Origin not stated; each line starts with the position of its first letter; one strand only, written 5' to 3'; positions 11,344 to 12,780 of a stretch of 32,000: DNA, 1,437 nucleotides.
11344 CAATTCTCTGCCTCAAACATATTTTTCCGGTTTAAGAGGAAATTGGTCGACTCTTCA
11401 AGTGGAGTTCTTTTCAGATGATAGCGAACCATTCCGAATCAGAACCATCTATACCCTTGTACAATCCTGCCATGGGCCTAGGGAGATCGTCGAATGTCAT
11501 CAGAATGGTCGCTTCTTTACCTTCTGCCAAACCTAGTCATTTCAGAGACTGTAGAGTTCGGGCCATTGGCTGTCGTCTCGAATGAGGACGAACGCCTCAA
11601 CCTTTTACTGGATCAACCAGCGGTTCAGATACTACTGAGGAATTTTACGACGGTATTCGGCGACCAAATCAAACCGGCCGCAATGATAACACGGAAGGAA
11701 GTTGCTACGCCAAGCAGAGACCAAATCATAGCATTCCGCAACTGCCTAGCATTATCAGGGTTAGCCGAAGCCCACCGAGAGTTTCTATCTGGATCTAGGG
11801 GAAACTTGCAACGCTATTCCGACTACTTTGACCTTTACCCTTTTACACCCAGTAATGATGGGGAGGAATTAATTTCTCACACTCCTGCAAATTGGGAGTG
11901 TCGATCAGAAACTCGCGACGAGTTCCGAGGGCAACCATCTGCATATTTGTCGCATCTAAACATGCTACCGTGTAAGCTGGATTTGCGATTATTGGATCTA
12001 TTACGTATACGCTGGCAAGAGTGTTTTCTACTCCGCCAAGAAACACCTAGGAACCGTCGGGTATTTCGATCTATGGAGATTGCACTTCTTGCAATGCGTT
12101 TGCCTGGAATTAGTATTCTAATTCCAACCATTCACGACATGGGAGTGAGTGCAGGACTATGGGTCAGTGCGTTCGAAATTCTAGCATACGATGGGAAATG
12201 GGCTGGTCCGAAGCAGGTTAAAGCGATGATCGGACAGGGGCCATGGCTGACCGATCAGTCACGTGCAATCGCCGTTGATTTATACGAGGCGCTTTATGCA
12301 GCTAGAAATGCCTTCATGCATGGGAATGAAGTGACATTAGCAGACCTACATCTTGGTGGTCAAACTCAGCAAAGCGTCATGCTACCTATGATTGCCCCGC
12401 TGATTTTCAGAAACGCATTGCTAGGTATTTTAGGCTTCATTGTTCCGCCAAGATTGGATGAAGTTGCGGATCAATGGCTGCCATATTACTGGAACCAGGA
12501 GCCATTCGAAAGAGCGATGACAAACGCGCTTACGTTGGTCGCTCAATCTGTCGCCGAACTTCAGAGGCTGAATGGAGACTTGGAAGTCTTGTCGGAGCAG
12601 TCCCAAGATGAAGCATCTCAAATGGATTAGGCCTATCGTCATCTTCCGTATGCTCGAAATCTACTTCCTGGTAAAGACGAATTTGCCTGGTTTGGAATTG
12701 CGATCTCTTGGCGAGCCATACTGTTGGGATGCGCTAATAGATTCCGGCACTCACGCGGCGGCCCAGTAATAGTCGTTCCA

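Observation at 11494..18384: Candidate undescribed conflict locus: HEPN-motif protein plus giant DUF4011/UPF1-like helicase-endonuclease plus coupled mini-ORF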

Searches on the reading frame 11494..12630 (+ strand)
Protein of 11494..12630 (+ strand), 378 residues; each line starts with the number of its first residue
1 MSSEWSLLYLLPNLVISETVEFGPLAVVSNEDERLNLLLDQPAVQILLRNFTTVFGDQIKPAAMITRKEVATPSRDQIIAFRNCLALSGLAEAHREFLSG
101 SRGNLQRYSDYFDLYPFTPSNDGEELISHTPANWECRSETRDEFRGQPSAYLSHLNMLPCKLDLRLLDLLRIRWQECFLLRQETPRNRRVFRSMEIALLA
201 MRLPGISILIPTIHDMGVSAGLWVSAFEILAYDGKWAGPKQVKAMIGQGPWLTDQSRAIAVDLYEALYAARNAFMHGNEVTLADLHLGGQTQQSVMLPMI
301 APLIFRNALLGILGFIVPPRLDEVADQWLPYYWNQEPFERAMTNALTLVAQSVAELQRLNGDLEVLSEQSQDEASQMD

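Call 6: search_protein_families(library=pfam, proteins=[window:11494-12630:+], max_evalue=0.1)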
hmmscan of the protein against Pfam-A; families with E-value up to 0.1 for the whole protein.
window:11494-12630:+ (378 aa): 0 families

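Call 7: search_protein_families(library=padloc, proteins=[window:11494-12630:+], max_evalue=0.1)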
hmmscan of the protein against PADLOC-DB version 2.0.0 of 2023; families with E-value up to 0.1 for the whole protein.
window:11494-12630:+ (378 aa): 0 families

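Call 8: search_protein_families(library=ncbifam, proteins=[window:11494-12630:+], max_evalue=0.1)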
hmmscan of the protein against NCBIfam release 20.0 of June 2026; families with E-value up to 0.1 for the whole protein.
window:11494-12630:+ (378 aa): 0 families

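Call 18: find_homologous_proteins(query=window:11494-12627:+, max_evalue=0.001)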
Query window:11494-12627:+ (378 aa): 30 proteins with E <= 0.001 among 8000 candidates.
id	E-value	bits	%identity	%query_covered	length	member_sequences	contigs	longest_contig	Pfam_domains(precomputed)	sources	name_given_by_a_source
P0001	2.4e-45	173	35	83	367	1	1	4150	-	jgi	jgi:hypothetical protein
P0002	1.2e-44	171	35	86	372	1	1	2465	-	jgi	jgi:hypothetical protein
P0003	2.0e-44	170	35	83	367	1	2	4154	-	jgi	-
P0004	6.3e-44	169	34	90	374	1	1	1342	-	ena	-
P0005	3.8e-43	166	34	96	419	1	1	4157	-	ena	-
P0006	5.6e-43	165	33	90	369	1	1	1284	-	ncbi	-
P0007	1.4e-42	164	35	83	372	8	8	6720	-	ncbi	ncbi:MAG: hypothetical protein ACLQU5_21000 [Isosphaeraceae bacterium]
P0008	7.2e-42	162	34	90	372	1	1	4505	-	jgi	jgi:hypothetical protein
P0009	2.2e-41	160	33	83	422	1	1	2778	-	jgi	jgi:hypothetical protein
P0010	6.4e-41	159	34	82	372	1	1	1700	-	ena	-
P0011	1.7e-40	157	34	83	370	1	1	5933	-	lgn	-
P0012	1.4e-39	154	34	83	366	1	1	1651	-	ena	-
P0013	1.0e-36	145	33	82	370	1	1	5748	-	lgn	-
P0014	1.4e-33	134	32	95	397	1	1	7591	-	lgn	-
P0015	1.6e-33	134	32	82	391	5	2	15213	-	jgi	jgi:hypothetical protein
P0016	5.7e-32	129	31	80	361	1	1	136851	-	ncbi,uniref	ncbi:hypothetical protein [Rosistilla oblonga]|uniref:hypothetical protein n=1 Tax=Rosistilla oblong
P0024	3.1e-21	94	30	85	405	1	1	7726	-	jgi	jgi:hypothetical protein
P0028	2.0e-18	85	31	72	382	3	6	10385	-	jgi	jgi:hypothetical protein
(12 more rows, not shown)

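Call 19: find_encoding_contigs(protein=P0016, flank=10000, max_places=3)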
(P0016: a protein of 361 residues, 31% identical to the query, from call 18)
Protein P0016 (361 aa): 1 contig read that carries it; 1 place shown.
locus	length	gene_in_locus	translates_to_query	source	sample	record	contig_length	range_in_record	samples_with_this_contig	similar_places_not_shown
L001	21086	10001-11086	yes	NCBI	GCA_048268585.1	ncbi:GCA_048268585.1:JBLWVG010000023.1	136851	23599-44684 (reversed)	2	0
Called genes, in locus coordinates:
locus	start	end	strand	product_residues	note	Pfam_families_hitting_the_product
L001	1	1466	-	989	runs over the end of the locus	PF04851:ResIII, PF00270:DEAD (weak), PF19778:RE_endonuc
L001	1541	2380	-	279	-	PF11236:DUF3037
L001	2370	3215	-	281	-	-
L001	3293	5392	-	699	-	PF01555:N6_N4_Mtase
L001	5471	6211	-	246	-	PF14335:DUF4391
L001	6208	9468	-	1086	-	PF00176:SNF2-rel_dom (weak), PF04851:ResIII (weak), PF00271:Helicase_C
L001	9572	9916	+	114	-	PF13560:HTH_31, PF12844:HTH_19 (weak), PF13413:HTH_25 (faint), PF01381:HTH_3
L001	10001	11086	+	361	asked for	-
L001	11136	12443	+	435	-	-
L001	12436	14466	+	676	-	PF13091:PLDc_2 (faint)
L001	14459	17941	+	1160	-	PF00270:DEAD (faint), PF04851:ResIII, PF00271:Helicase_C (weak)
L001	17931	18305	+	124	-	-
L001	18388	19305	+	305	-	PF14267:DUF4357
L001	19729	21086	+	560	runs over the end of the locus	PF13384:HTH_23 (faint), PF02796:HTH_7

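Call 20: find_encoding_contigs(protein=P0015, flank=10000, max_places=3)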
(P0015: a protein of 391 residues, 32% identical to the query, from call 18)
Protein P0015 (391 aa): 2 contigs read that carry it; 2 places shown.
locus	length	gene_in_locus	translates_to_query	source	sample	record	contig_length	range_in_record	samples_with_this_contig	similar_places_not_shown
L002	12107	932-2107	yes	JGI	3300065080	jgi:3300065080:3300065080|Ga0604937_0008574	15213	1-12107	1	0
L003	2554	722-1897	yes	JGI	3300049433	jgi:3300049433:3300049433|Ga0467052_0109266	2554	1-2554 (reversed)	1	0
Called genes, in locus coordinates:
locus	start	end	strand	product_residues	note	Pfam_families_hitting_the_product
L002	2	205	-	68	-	?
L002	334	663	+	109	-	-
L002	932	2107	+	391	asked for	-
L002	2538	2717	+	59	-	-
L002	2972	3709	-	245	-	PF03942:DTW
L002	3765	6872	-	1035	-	PF00873:ACR_tran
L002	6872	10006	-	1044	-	PF00873:ACR_tran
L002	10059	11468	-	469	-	PF25917:BSH_RND, PF25876:HH_MFP_RND, PF25944:Beta-barrel_RND, PF25967:RND-MFP_C, PF25989:YknX_C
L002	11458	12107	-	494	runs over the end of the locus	PF02321:OEP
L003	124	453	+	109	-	-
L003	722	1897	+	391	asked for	-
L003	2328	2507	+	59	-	-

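Call 21: find_encoding_contigs(protein=P0028, flank=10000, max_places=4)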
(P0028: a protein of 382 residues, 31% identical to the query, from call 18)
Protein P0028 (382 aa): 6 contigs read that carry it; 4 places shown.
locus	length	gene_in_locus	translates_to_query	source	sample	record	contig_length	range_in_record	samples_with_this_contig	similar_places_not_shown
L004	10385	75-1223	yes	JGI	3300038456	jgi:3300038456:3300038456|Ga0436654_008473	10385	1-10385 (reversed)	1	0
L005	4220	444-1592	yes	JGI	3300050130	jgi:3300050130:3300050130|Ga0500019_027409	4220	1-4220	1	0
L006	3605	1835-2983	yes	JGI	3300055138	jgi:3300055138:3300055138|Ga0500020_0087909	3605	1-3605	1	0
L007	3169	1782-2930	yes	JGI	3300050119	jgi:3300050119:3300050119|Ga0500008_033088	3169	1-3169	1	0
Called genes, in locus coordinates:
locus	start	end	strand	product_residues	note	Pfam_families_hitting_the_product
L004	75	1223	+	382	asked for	-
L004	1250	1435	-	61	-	-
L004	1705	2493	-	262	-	PF01381:HTH_3, PF13560:HTH_31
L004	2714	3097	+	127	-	-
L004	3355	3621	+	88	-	-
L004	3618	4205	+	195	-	-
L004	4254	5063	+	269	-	-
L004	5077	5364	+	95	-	-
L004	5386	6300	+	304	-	-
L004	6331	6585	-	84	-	-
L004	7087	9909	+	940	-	-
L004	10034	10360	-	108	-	-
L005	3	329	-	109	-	?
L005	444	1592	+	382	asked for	-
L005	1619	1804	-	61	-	-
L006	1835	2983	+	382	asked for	-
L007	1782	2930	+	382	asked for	-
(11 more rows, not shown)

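Call 25: search_solved_structures(query=A1, max_evalue=10)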
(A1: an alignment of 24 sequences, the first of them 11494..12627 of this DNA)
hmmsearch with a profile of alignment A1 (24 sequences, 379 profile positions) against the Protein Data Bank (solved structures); distinct sequences matched with E-value up to 10: 1.
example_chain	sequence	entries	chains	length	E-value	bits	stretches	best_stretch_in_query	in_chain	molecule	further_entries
4xaj_A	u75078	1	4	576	0.043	15.8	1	5-102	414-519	Maltose-binding periplasmic protein,Nuclear receptor subfamily 2 group E member 1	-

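Call 30: predict_structure(alignment_id=A1)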
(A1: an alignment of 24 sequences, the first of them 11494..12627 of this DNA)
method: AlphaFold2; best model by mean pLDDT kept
length: 378 residues; sequences in the alignment: 24
mean_pLDDT: 86.7   pTM: 0.86
mean pLDDT of the five models: 86.7, 86.6, 85.6, 84.8, 84.4
residues with pLDDT >= 90: 213; 70-90: 120; 50-70: 45; < 50: 0
segments of 3 or more residues with pLDDT < 50: none
pLDDT, mean of each block of 10 residues (from residue 1): 87 91 96 94 91 86 94 95 96 90 73 92 88 61 77 66 94 95 94 97 73 91 98 95 96 94 95 89 83 78 96 81 66 88 83 74 80 80
secondary structure, 60 per line:
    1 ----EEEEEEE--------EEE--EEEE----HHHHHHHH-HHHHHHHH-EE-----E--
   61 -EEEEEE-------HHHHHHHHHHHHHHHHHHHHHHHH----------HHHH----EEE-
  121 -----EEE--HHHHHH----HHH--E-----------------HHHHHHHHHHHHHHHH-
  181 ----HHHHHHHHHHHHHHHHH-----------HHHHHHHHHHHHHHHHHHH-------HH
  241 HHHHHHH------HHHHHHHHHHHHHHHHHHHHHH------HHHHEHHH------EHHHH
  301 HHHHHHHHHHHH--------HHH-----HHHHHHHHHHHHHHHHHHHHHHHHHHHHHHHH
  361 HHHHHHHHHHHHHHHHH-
elements in order: E5-11 E20-22 E25-28 H33-40 H42-49 E62-67 H75-98 H109-112 E117-119 E126-128 H131-136 H164-179 H185-201 H213-231 H239-247 H254-275 H282-285 H297-312 H329-377

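Call 33: search_protein_representatives(alignment_id=A1)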
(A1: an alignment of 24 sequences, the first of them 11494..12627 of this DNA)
Query: 24 sequences, 379 profile positions. Proteins with E-value up to 0.001 (for the whole library): 1402; up to 1e-10: 1149; up to 1e-30: 707. The best 150 are listed.
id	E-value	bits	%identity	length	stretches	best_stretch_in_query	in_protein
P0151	4.2e-144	496.5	-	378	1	3-371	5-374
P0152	2.5e-131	454.4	-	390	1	4-374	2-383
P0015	9.4e-130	449.2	-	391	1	6-373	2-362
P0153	2.8e-122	424.6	-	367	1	3-370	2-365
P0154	1.3e-119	415.9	-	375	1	2-369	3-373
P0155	3.0e-119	414.6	-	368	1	3-366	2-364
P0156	3.9e-119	414.3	-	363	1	4-366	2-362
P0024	5.2e-116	404.0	-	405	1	3-367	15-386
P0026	3.3e-113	394.8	-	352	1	12-366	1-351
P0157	5.8e-113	394.0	-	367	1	5-367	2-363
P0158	1.8e-112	392.4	-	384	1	3-374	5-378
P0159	9.3e-112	390.0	-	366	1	12-370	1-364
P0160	9.6e-112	390.0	-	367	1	1-360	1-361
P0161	1.3e-111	389.5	-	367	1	5-371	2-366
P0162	2.5e-111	388.6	-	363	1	4-367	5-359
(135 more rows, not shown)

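Call 34: fold_search(model_id=the predicted structure, library=pdb)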
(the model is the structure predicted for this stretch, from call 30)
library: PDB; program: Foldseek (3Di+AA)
matches with E <= 10: 157; with E <= 0.001: 0
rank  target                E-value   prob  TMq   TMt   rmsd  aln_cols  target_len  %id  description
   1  6zzh_AAA              2.1e-01  0.10  0.12  0.12  26.9       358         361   11  Structure of soluble SmhB crystal form 2 of the tripartite alpha-pore forming toxin, Smh, from Serratia marcescens. (released 2021-03-31)
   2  6zzh_BBB              3.5e-01  0.08  0.12  0.13  26.8       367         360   11  Structure of soluble SmhB crystal form 2 of the tripartite alpha-pore forming toxin, Smh, from Serratia marcescens. (released 2021-03-31)
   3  2qu5                  4.2e-01  0.06  0.15  0.18  17.5       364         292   12  Crystal structure of the VEGFR2 kinase domain in complex with a benzimidazole inhibitor (released 2007-09-25)
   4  6zz5_AAA              6.1e-01  0.07  0.12  0.13  26.9       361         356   10  Structure of soluble SmhB of the tripartite alpha-pore forming toxin, Smh, from Serratia marcescens. (released 2021-03-31)
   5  7byk_A                8.1e-01  0.05  0.13  0.11  18.7       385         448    9  Crystal structure of the Legionella pneumophila LegK7 effector kinase (released 2020-12-30)
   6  8r0k_A                8.5e-01  0.08  0.16  0.21  16.2       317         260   10  Cryo-EM structure of the microbial rhodopsin CryoR1 at pH 4.3 in detergent (released 2025-05-14)
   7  6a4v_A                1.0e+00  0.06  0.11  0.14  20.9       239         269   12  Open Reading frame 49 (released 2019-06-26)
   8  6ya8_A                1.1e+00  0.02  0.11  0.12  20.0       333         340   11  Cdc7-Dbf4 bound to ADP-BeF3 (released 2020-05-27)
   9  6zz5_BBB              1.2e+00  0.04  0.12  0.12  26.7       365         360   11  Structure of soluble SmhB of the tripartite alpha-pore forming toxin, Smh, from Serratia marcescens. (released 2021-03-31)
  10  3dpk                  1.4e+00  0.04  0.15  0.19  16.3       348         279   10  cFMS tyrosine kinase in complex with a pyridopyrimidinone inhibitor (released 2009-02-17)
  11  6duy_B                1.5e+00  0.11  0.14  0.21  12.7       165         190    8  Crystal structure of the alpha-N-catenin actin-binding domain H1 mutant (released 2018-12-19)
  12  6duw                  1.6e+00  0.10  0.14  0.21  15.8       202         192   11  Crystal structure of the alpha-N-catenin actin-binding domain H1 mutant (released 2018-12-19)
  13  6grj_H                1.6e+00  0.04  0.11  0.13  38.7       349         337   10  Structure of the AhlB pore of the tripartite alpha-pore forming toxin, AHL, from Aeromonas hydrophila. (released 2019-07-03)
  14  6wvt_K                1.7e+00  0.21  0.17  0.30   8.0       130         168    8  Structural basis of alphaE-catenin - F-actin catch bond behavior (released 2020-10-07)
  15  6duy_A                1.7e+00  0.08  0.13  0.20  16.4       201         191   11  Crystal structure of the alpha-N-catenin actin-binding domain H1 mutant (released 2018-12-19)
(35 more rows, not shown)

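Call 36: find_related_loci(query=A2, collection=genome_contigs, flank=10000)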
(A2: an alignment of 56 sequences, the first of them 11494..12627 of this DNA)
Query A2 (378 aa) in genome_contigs; peptide patterns used: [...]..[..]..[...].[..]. (x = any residue, [..] = any of these).
148 stretches matched a pattern; 144 encode a relative of the query (tblastn E <= 1e-3); the best 80 are kept; 80 distinct loci.
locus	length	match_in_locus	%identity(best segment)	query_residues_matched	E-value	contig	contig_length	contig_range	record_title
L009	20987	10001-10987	35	1-315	4e-49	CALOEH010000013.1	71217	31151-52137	MAG: uncultured Planctomycetia bacterium isolate LOGT_bin.0207 genome assembly, contig: contig_9479, whole genome shotgu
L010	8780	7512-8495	33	3-312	2e-44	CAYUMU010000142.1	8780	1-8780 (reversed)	MAG TPA_asm: uncultured Pirellulales bacterium isolate SRP344714_co2_122 genome assembly, contig: NODE_21175_length_8780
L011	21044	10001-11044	33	5-345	3e-42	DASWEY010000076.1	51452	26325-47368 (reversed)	MAG TPA_asm: Usitatibacteraceae bacterium isolate SMAG_U2775 k141_2526454, whole genome shotgun sequence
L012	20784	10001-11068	32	5-346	8e-41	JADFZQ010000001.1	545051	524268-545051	MAG: Desulfamplus sp. isolate nJC1bin9 nJC1_bin9_NODE_1_length_545051_cov_44.786218, whole genome shotgun sequence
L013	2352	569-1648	35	2-346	2e-40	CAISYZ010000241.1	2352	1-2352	MAG: uncultured Verrucomicrobia subdivision 3 bacterium isolate AM_bin-2963 genome assembly, contig: bin-2963:241/260, w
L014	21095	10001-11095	31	3-354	5e-40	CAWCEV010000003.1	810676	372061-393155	MAG: uncultured Alphaproteobacteria bacterium isolate MFD09495.bin.1.112 genome assembly, contig: contig_2014, whole gen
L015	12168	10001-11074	31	5-352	2e-39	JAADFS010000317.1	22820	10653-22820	MAG: Deferribacteres bacterium isolate M_MaxBin.054 contig-127_9311, whole genome shotgun sequence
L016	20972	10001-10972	32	5-313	2e-39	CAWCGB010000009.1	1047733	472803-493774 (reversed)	MAG: uncultured delta proteobacterium isolate MFD01231.bin.2.77 genome assembly, contig: contig_8376, whole genome shotg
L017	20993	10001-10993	31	2-313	2e-37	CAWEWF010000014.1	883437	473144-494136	MAG: uncultured Verrucomicrobiae bacterium isolate MFD03346.bin.1.96 genome assembly, contig: contig_9210, whole genome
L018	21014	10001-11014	32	2-327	2e-37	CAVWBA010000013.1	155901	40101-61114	MAG: uncultured Alphaproteobacteria bacterium isolate MFD05502.bin.1.145 genome assembly, contig: contig_18498, whole ge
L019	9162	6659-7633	32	5-313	3e-37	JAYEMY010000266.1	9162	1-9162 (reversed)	MAG: Thermodesulfobacteriota bacterium isolate MAG069 MAG069_266, whole genome shotgun sequence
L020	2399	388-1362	29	4-316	3e-37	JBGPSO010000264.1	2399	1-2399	MAG: Atribacterota bacterium isolate OBJ1_062018_130_16 k141_451506_length_2399_cov_8.0000, whole genome shotgun sequenc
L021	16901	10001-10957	31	1-310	7e-37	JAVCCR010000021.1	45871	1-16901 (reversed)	MAG: Candidatus Gygaella obscura isolate MAG_3300035698_1934 Ga0374944_274660, whole genome shotgun sequence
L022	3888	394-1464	29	5-342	8e-37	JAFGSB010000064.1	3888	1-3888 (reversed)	MAG: candidate division KSB1 bacterium isolate Zod_Metabat.863 k87_5073263, whole genome shotgun sequence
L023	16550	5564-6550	33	1-314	2e-35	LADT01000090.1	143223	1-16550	MAG: Clostridiaceae bacterium BRH_c20a BRHa_1000327, whole genome shotgun sequence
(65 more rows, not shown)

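Call 50: search_protein_families(library=pfam, alignment_id=A2, max_evalue=10)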
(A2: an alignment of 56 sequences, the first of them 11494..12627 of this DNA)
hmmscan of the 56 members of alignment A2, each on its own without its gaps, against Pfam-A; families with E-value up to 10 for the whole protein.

A. member 1, window:11494-12627:+ (378 aa): 0 families

B. families by the number of members that match (of 56 scanned): 16 families
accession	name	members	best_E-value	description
PF18735.6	HEPN_RiboL-PSP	2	0.14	RiboL-PSP-HEPN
PF19073.5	DUF5769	1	0.024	Family of unknown function (DUF5769)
PF09455.15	Csx1_HEPN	1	0.042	CRISPR system endoribonuclease Csx1, HEPN domain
PF16087.11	DUF4817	1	0.073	Helix-turn-helix domain (DUF4817)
PF21002.2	TMEM106_N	1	0.092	Transmembrane protein 106 N-terminal region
PF20459.4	DUF6712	1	0.1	Family of unknown function (DUF6712)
PF03997.17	VPS28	1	0.11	VPS28 protein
PF23252.1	KH_PARP14_5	1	0.13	PARP14, fifth type I KH domain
PF09876.14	DUF2103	1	0.14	Predicted metal-binding protein (DUF2103)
PF11890.14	DUF3410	1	0.18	Domain of unknown function (DUF3410)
PF23283.1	D8C_UMOD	1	0.19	Uromodulin-like, D8C domain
PF04841.19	Vps16_N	1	0.22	Vps16, N-terminal region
PF04751.20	DarP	1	0.28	Dual-action ribosomal maturation protein DarP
PF03378.21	CAS_CSE1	1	0.31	CAS/CSE protein, C-terminus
PF23692.1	YmjE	1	0.56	YmjE-like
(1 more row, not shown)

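Call 53: search_protein_families(library=pfam, alignment_id=A4, max_evalue=0.001)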
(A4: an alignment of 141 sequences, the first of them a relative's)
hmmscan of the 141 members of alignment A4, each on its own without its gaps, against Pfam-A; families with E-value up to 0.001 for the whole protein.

A. member 1, L009:9242-9757:+ (172 aa): 0 families

B. families by the number of members that match (of 141 scanned): 126 families (the first 25 are shown)
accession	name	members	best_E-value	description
PF18728.6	HEPN_AbiV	3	3.1e-35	AbiV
PF03466.25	LysR_substrate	2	1e-43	LysR substrate binding domain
PF13304.12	AAA_21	2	2.9e-24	AAA domain, putative AbiEii toxin, Type IV TA system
PF00903.31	Glyoxalase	2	1.7e-18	Glyoxalase/Bleomycin resistance protein/Dioxygenase superfamily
PF00589.27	Phage_integrase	2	4e-18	Phage integrase family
PF00126.33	HTH_1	2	1.1e-17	Bacterial regulatory helix-turn-helix protein, lysR family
PF04326.19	SLFN_AlbA_2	2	9.1e-16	Schlafen, AlbA_2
PF13175.12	AAA_15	2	8.5e-15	AAA ATPase domain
PF02463.25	SMC_N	2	2.8e-08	RecF/RecN/SMC N terminal domain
PF13643.11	DUF4145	2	2.4e-06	Domain of unknown function (DUF4145)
PF13476.12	AAA_23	2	4.9e-05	AAA domain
PF00330.25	Aconitase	1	1.8e-178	Aconitase family (aconitate hydratase)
PF07394.17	DUF1501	1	6e-153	Protein of unknown function (DUF1501)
PF02547.20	Queuosine_synth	1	1.1e-128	Queuosine biosynthesis protein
PF00113.28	Enolase_C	1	5.6e-126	Enolase, C-terminal TIM barrel domain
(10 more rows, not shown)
